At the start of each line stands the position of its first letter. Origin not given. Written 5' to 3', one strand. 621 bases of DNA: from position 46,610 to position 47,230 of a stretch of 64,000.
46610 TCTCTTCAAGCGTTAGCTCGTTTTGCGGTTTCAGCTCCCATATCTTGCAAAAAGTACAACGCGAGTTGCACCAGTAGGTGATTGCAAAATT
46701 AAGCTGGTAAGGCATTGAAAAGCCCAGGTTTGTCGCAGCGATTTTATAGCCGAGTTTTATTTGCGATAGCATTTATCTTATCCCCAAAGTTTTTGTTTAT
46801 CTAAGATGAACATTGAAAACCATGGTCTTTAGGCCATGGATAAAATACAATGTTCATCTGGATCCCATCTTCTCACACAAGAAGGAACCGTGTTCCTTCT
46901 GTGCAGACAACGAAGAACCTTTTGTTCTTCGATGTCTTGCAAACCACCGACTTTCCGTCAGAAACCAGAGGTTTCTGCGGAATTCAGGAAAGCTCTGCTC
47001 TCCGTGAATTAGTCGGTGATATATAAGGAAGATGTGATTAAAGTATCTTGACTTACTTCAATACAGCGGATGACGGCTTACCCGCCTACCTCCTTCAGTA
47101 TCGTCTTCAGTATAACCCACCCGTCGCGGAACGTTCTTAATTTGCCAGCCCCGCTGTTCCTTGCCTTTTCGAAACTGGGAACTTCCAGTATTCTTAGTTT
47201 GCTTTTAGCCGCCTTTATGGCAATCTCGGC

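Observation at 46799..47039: Compensatory double substitutions keep helix 1 of family A intact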

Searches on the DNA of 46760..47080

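Call 19: search_rna_families(source=window, start=46760, end=47080, threshold=evalue, max_evalue=10)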
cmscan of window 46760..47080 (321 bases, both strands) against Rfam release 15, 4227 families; matches with E-value up to 10: 6.
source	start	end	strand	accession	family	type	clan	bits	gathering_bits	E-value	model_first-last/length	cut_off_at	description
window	46920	46995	-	RF01614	ceN110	Gene; snRNA; snoRNA; HACA-box;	-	18.6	50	0.77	1-126/126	no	Caenorhabditis snoRNA ceN110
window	46787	46860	-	RF00422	SCARNA24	Gene; snRNA; snoRNA; scaRNA;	CL00018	17.8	70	2.1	1-130/130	no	Small Cajal body specific RNA 24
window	46773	46850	-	RF02351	psRNA14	Gene; sRNA;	-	16.9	60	2.8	1-84/84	no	Proteobacteria sRNA psRNA14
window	46765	46862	+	RF03162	TD-2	Gene; sRNA;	CL00124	15.7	48.7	8.8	1-98/98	no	TD-2 RNA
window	46803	46860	-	RF03980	mir-2012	Gene; miRNA;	-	15.3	90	3.3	21-64/84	no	mir-2012 microRNA precursor family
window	46897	47048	+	RF01946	KCNQ1OT1_1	Gene; lncRNA;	-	12.3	70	0.024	316-464/464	no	KCNQ1 overlapping transcript 1 conserved region 1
